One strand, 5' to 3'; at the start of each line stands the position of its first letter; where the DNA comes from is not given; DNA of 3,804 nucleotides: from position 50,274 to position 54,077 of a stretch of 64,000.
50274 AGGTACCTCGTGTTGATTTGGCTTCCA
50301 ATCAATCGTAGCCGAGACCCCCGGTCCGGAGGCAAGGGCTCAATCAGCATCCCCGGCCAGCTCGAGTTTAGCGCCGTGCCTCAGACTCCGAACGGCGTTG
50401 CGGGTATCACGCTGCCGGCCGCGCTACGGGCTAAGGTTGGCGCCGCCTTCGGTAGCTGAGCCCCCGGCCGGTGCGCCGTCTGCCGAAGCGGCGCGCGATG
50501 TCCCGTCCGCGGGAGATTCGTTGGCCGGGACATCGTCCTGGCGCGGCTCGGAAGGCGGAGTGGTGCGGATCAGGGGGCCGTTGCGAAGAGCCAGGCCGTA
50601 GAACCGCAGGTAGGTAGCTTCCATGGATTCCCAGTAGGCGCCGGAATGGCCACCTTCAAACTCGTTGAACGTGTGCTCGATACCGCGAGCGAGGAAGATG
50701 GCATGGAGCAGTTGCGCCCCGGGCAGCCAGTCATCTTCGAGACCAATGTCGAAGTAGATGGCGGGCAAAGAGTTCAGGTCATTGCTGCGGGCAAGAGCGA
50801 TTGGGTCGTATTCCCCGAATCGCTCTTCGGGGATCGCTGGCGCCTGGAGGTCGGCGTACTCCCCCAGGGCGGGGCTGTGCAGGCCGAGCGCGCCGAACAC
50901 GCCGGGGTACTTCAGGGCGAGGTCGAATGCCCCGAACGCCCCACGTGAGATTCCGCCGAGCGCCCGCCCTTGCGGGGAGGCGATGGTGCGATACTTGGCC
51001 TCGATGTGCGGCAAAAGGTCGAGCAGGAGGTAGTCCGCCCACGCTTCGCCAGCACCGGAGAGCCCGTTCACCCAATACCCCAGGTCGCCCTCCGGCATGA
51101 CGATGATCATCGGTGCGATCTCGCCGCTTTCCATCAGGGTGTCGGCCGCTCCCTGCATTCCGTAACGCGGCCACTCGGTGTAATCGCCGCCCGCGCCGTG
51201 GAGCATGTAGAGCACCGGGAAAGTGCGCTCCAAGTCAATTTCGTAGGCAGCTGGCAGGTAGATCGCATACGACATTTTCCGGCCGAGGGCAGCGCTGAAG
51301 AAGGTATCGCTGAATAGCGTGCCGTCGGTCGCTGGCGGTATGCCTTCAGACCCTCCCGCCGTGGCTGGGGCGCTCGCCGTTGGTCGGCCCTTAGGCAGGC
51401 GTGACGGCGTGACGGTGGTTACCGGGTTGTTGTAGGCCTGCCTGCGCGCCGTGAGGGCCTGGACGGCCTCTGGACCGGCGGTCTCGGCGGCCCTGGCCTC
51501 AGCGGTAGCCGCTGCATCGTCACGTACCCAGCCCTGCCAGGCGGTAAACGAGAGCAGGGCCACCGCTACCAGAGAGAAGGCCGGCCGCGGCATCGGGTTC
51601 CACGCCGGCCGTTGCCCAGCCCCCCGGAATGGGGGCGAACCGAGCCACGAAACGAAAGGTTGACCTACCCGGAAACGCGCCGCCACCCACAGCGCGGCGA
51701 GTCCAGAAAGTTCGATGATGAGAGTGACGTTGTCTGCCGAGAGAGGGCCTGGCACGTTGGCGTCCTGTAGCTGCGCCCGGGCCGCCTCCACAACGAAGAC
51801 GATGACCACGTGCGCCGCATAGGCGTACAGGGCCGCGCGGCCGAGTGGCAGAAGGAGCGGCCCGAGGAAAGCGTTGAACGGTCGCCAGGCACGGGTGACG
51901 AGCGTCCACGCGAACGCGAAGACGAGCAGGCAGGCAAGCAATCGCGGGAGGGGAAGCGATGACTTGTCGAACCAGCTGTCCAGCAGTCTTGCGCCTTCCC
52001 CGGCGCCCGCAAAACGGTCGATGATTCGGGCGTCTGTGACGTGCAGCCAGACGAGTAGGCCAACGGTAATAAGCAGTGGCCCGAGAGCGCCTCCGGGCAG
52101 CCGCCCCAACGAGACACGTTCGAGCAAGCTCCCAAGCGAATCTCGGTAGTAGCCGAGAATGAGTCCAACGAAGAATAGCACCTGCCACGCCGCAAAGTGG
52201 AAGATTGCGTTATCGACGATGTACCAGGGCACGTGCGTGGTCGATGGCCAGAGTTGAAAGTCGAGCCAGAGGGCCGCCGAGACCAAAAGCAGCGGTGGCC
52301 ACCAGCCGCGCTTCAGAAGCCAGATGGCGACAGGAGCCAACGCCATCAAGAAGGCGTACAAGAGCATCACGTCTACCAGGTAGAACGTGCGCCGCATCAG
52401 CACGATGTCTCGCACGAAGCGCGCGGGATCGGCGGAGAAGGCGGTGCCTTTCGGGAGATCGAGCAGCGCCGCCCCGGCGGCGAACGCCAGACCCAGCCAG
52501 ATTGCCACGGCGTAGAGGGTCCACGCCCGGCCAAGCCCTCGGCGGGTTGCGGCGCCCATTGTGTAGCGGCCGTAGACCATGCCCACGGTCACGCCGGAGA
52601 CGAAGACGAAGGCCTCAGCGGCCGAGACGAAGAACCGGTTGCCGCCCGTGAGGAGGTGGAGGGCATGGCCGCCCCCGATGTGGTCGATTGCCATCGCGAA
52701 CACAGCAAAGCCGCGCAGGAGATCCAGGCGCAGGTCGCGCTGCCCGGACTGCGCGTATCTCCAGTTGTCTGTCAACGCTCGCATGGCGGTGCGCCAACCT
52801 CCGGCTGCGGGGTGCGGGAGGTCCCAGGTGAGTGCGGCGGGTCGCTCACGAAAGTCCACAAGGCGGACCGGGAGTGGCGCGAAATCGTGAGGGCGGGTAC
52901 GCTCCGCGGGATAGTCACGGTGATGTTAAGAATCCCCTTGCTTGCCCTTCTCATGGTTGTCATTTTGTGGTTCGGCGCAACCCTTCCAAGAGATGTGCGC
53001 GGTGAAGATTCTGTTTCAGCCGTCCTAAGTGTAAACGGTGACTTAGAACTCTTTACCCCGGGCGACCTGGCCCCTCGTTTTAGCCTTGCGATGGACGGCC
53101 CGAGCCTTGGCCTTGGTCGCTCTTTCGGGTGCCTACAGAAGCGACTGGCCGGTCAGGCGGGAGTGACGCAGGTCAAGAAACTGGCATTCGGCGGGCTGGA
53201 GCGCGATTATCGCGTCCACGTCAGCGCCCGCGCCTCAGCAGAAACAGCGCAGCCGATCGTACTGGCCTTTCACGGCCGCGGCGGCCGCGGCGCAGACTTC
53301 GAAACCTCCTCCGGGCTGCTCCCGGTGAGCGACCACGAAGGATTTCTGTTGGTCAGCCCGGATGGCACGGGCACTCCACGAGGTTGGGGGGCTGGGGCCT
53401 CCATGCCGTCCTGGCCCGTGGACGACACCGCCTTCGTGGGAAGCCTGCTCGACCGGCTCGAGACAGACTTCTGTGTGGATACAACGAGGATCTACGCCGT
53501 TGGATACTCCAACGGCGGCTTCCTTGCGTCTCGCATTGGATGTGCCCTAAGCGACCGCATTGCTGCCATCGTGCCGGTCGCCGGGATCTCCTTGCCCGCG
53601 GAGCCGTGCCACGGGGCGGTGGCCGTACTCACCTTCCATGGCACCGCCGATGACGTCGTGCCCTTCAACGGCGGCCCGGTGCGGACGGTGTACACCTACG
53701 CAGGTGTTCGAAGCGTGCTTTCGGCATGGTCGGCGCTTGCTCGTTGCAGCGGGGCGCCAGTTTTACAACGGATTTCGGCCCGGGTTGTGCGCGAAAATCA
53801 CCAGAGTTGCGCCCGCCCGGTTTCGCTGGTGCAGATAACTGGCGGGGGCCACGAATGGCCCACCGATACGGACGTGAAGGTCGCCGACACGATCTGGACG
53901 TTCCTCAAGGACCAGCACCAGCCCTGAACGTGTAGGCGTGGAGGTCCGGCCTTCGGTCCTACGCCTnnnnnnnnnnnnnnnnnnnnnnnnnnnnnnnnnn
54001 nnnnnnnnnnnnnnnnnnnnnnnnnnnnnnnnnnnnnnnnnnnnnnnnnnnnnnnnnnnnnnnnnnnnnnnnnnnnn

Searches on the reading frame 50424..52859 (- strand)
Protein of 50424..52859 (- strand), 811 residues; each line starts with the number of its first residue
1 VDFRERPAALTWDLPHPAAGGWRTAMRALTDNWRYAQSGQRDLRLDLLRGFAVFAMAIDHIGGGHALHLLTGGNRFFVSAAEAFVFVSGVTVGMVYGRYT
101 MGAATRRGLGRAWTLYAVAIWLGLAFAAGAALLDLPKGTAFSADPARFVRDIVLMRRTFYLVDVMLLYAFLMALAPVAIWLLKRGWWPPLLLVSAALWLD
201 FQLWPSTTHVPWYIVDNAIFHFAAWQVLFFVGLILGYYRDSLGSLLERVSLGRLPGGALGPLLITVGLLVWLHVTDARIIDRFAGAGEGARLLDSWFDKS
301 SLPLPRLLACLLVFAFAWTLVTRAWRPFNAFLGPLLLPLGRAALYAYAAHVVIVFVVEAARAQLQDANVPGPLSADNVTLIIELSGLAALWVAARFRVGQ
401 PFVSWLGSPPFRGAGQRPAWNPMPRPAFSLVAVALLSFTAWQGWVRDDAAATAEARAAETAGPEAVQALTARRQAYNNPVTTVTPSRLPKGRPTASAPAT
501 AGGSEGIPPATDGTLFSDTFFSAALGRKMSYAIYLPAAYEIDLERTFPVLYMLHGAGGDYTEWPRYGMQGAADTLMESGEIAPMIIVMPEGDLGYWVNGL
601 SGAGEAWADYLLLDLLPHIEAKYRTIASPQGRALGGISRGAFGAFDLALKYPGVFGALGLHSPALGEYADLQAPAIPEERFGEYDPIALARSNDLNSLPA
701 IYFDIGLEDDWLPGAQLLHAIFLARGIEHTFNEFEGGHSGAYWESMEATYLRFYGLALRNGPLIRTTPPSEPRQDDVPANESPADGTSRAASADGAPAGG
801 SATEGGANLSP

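Call 95: search_protein_families(library=pfam, proteins=[window:50424-52859:-], max_evalue=0.01)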
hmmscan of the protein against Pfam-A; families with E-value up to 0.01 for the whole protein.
window:50424-52859:- (811 aa): 4 families
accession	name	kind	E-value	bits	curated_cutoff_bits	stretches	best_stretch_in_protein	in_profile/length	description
PF10129.15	OpgC_C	-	2.8e-47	161.8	21.4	1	41-396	1-352/358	OpgC protein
PF00756.26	Esterase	-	1.4e-27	97.5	22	1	522-744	1-241/251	Putative esterase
PF01757.29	Acyl_transf_3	-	8.3e-11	41.9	31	1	44-360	3-296/326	Acyltransferase domain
PF10503.15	Esterase_PHB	-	5.3e-05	23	23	1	631-699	98-168/219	Esterase PHB depolymerase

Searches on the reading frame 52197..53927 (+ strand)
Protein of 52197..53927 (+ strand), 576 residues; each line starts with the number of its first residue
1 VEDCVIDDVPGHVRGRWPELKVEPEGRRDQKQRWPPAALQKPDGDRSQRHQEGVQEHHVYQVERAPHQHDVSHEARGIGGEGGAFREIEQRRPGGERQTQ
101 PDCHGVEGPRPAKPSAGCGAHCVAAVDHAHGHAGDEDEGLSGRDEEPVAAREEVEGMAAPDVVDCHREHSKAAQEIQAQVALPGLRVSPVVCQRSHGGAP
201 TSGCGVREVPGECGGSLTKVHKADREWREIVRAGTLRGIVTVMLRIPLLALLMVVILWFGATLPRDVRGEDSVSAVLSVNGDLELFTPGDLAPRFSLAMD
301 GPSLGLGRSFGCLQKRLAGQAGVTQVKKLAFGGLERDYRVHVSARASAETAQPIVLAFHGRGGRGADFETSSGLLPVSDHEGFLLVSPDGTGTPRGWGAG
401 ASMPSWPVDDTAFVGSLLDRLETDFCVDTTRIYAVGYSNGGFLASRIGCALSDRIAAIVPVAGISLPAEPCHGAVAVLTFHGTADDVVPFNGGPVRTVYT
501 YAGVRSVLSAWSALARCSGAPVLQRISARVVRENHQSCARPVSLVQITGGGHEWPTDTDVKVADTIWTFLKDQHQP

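Call 95: search_protein_families(library=pfam, proteins=[window:52197-53927:+], max_evalue=0.01)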
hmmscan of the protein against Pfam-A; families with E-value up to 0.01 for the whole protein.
window:52197-53927:+ (576 aa): 2 families
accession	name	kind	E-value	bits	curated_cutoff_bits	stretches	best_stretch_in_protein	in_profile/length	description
PF02230.22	Abhydrolase_2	-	1.7e-05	25.2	23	0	427-491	102-173/217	Phospholipase/Carboxylesterase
PF00326.27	Peptidase_S9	-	0.0014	18.6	22.6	0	418-464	52-98/213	Prolyl oligopeptidase family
